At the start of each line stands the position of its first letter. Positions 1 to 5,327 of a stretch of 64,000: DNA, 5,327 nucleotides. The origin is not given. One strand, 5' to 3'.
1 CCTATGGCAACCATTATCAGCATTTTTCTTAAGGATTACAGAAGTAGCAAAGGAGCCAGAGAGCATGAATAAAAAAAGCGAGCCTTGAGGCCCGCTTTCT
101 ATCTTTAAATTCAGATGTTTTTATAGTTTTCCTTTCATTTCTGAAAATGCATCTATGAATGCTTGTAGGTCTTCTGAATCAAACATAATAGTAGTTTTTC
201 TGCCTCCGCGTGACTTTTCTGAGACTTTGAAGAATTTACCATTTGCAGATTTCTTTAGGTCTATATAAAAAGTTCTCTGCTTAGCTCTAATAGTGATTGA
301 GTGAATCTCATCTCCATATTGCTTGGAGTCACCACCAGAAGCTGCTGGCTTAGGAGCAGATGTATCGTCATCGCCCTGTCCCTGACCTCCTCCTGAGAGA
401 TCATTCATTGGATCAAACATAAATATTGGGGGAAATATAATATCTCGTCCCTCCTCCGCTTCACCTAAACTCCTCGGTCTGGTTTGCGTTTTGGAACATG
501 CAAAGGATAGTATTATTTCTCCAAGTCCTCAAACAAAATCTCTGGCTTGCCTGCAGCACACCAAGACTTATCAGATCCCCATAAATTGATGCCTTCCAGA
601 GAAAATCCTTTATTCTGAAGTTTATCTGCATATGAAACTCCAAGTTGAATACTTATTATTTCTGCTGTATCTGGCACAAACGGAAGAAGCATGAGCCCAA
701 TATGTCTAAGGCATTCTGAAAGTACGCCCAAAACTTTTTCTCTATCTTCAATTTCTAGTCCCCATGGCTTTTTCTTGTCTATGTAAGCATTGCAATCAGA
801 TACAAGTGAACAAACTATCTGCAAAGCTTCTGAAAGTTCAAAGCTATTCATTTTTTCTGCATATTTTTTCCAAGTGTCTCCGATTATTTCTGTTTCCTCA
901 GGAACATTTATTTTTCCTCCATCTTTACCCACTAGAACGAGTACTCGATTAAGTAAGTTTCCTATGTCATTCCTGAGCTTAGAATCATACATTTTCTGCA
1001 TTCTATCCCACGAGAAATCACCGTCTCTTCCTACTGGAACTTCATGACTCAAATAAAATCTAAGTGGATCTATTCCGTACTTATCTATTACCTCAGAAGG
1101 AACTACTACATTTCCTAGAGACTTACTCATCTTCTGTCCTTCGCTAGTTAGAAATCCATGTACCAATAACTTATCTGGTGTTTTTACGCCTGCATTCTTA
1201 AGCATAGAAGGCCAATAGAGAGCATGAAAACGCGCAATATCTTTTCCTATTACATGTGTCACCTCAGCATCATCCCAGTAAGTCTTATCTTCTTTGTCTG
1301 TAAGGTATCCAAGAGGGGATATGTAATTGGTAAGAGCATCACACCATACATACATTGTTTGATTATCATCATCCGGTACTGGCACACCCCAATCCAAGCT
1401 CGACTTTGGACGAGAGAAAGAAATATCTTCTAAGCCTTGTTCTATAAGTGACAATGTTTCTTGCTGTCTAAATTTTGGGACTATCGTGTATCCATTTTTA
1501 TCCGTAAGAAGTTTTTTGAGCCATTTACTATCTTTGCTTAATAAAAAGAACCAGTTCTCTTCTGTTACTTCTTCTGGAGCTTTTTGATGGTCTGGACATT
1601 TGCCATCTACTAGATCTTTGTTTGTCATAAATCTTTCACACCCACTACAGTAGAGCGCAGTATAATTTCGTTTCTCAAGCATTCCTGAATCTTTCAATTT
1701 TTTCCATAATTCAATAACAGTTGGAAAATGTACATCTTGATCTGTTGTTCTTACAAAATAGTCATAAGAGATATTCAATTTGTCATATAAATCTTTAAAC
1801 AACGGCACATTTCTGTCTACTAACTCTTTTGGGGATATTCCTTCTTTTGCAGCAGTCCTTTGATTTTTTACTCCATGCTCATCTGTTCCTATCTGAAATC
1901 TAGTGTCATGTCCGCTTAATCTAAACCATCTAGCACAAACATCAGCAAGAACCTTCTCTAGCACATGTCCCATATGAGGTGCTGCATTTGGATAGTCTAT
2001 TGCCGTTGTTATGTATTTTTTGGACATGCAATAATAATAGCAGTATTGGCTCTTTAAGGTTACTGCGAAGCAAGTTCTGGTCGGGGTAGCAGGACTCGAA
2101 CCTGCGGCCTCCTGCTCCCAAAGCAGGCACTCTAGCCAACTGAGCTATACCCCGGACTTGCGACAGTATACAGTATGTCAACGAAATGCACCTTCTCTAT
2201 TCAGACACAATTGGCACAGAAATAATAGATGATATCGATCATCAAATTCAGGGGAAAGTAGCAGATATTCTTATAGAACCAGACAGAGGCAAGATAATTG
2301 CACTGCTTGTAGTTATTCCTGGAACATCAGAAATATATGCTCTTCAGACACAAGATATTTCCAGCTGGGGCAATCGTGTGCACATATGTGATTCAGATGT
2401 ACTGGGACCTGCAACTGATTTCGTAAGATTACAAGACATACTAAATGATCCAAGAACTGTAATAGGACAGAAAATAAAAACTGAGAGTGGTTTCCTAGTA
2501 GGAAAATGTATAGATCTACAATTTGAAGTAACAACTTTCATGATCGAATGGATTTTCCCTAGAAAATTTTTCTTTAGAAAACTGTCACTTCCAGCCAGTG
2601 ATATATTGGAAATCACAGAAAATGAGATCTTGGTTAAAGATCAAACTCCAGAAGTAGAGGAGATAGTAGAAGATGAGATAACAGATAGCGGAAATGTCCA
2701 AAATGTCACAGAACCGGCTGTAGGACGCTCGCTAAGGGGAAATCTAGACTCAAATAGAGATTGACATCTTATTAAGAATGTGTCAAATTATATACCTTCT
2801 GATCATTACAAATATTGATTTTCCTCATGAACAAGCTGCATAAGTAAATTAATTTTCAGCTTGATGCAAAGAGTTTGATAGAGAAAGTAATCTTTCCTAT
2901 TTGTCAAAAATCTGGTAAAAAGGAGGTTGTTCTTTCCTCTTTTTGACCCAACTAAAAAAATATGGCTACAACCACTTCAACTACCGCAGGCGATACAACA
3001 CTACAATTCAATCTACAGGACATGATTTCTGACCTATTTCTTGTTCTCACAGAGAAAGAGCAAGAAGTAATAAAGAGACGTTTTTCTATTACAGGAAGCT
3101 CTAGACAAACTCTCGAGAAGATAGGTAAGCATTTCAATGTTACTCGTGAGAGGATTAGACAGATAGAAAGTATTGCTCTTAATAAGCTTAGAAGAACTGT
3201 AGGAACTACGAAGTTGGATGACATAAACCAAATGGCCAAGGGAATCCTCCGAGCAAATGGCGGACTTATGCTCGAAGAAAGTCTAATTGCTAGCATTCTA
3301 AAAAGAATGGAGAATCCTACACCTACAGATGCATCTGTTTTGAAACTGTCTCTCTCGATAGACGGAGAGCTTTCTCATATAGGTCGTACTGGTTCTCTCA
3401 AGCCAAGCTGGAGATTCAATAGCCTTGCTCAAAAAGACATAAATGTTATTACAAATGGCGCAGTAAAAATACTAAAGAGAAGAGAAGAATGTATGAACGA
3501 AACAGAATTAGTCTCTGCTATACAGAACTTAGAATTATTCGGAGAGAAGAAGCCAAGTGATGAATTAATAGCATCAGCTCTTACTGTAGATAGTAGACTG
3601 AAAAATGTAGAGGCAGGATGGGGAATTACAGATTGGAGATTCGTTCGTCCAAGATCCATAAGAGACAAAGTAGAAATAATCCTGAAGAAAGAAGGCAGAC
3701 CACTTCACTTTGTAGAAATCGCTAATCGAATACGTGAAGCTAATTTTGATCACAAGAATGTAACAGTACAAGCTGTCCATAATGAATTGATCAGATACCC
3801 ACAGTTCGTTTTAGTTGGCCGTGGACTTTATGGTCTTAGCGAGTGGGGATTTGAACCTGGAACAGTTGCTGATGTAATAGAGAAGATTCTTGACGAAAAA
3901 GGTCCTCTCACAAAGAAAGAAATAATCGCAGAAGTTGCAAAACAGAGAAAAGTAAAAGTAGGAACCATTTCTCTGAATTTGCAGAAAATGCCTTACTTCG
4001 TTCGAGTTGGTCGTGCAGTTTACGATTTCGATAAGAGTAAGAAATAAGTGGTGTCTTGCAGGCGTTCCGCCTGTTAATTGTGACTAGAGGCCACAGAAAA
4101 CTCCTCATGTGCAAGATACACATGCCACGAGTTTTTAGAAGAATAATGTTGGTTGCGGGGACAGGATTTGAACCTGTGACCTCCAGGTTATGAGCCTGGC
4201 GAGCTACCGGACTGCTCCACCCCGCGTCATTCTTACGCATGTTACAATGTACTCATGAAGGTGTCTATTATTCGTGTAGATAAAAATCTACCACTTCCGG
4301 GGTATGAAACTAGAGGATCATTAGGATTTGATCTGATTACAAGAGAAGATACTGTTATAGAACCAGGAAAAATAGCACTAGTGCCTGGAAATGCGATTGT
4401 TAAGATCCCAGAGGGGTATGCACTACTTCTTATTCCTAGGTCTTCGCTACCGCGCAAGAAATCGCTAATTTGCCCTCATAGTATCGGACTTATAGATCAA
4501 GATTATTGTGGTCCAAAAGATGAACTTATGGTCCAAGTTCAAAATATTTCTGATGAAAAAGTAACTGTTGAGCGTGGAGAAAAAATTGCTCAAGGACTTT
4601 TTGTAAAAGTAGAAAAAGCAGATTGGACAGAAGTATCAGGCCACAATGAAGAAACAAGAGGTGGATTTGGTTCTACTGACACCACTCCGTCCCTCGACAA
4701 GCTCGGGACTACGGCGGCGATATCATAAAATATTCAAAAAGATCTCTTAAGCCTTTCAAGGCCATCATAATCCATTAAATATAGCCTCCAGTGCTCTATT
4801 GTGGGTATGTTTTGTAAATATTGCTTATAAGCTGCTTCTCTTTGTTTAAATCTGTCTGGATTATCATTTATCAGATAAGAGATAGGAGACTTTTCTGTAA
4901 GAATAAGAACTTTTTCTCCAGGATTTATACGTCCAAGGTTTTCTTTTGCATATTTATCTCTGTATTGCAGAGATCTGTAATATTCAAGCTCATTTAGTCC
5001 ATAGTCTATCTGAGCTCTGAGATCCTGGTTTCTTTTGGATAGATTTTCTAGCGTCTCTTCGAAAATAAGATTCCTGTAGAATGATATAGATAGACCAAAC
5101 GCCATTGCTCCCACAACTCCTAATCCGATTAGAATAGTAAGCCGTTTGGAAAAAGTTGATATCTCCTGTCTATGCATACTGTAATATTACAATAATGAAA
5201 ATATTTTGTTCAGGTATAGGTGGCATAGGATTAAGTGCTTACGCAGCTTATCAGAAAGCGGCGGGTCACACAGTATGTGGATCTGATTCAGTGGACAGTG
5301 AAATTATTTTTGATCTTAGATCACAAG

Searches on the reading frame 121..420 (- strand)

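Call 46: search_protein_families(library=pfam, proteins=[window:121-420:-], max_evalue=0.001)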
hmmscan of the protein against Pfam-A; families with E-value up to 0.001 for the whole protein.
window:121-420:- (99 aa): 2 families
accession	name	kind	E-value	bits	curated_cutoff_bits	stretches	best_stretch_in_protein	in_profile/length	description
PF04845.19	PurA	-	2.5e-06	27.5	25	1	38-95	3-60/219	PurA ssDNA and RNA-binding protein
PF11680.14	DUF3276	-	0.0004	20.9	23.1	0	36-69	9-43/131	Protein of unknown function (DUF3276)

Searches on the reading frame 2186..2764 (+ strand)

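Call 46: search_protein_families(library=pfam, proteins=[window:2186-2764:+], max_evalue=0.001)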
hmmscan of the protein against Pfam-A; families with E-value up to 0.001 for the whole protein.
window:2186-2764:+ (192 aa): 1 family
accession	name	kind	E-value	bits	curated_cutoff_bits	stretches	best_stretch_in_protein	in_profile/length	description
PF05239.21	PRC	-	2.4e-06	27.9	21.2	0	4-65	5-69/78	PRC-barrel domain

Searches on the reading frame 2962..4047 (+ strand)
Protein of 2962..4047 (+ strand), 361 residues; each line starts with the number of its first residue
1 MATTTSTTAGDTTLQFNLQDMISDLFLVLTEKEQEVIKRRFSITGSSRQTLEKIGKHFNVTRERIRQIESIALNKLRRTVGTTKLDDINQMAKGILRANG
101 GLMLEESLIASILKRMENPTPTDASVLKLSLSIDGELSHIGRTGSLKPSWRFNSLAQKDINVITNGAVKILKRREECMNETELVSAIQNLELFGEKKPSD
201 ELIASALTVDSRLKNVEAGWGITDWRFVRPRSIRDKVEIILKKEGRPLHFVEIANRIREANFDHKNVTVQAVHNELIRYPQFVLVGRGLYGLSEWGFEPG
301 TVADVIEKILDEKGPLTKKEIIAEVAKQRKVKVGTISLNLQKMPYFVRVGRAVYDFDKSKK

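Call 46: search_protein_families(library=pfam, proteins=[window:2962-4047:+], max_evalue=0.001)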
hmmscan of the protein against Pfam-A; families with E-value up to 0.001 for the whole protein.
window:2962-4047:+ (361 aa): 2 families
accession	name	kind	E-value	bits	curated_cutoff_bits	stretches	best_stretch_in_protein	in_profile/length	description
PF04545.22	Sigma70_r4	-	3.3e-13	49.3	24.1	1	28-77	4-49/50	Sigma-70, region 4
PF05066.19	HARE-HTH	-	1.3e-12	48.3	25.9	1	237-295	7-71/71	HB1, ASXL, restriction endonuclease HTH domain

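Call 58: search_protein_families(library=ncbifam, proteins=[window:2962-4047:+], max_evalue=0.01)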
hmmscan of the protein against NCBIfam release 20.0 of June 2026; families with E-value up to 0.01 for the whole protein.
window:2962-4047:+ (361 aa): 30 families (the best 25 are shown)
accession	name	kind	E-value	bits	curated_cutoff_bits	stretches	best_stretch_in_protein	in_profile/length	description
NF004208.0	PRK05658.1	equivalog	2e-21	76.7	555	1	7-85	547-625/631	RNA polymerase sigma factor RpoD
NF041931.2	MzaA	equivalog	5.2e-20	71.9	800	1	7-87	632-712/726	MZA anti-phage system associated sigma-70 family RNA polymerase sigma factor MzaA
TIGR02393.1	RpoD_Cterm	equivalog_domain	6.1e-18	65.3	354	1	6-87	154-235/238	RNA polymerase sigma factor RpoD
NF006666.0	PRK09210.1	equivalog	6.2e-16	58.7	572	1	11-87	291-367/370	RNA polymerase sigma factor RpoD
TIGR02394.1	rpoS_proteo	equivalog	9.2e-15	54.9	378.7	1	11-85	205-279/285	RNA polymerase sigma factor RpoS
NF004207.0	PRK05657.1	equivalog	3.8e-14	52.8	394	1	7-85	244-322/329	RNA polymerase sigma factor RpoS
NF004561.0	PRK05901.1-3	equivalog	1.1e-13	51.2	582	1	18-79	465-526/537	RNA polymerase sigma factor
NF004562.0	PRK05901.1-4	equivalog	1.6e-13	50.1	779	1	11-85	475-549/571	RNA polymerase sigma factor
NF005920.0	PRK07921.1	subfamily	2e-13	50.1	464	1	5-85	243-323/328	RNA polymerase sigma factor SigB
NF004560.0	PRK05901.1-1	equivalog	2.3e-13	50.1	711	1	17-79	443-505/516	RNA polymerase sigma factor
TIGR02997.1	Sig70-cyanoRpoD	subfamily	2.5e-13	50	384.5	1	17-77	238-298/298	RNA polymerase sigma factor, RpoD/SigA family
NF005785.0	PRK07598.1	equivalog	3.2e-13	49.3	554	1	4-80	326-402/415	RNA polymerase sigma factor SigC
NF005643.0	PRK07406.1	equivalog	5.3e-13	48.8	500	1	19-78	326-385/397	RNA polymerase sigma factor RpoD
NF005642.0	PRK07405.1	subfamily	1e-12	47.9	524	1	4-79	233-308/318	RNA polymerase sigma factor SigD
NF004566.0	PRK05901.2-4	equivalog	1.4e-12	47.6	531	1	17-89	369-443/448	RNA polymerase sigma factor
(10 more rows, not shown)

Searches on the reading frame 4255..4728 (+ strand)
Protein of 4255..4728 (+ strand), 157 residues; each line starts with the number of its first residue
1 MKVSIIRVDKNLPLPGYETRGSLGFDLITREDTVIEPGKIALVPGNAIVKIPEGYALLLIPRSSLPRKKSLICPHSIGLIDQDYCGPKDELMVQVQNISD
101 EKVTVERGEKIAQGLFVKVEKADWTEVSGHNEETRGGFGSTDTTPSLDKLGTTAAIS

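Call 46: search_protein_families(library=pfam, proteins=[window:4255-4728:+], max_evalue=0.001)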
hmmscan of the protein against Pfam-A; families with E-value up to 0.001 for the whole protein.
window:4255-4728:+ (157 aa): 2 families
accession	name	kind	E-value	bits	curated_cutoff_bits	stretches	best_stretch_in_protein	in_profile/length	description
PF00692.24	dUTPase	-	1.1e-22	80.6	22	1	12-141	3-128/129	dUTPase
PF22769.1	DCD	-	1e-08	35.8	27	1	30-116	68-150/153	dCTP deaminase-like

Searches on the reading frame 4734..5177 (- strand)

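Call 46: search_protein_families(library=pfam, proteins=[window:4734-5177:-], max_evalue=0.001)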
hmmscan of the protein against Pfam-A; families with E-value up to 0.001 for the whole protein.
window:4734-5177:- (147 aa): 1 family
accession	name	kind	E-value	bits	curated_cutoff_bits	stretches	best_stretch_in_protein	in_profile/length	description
PF04977.20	DivIC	-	0.00068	19.8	28.9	0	22-93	5-77/80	Septum formation initiator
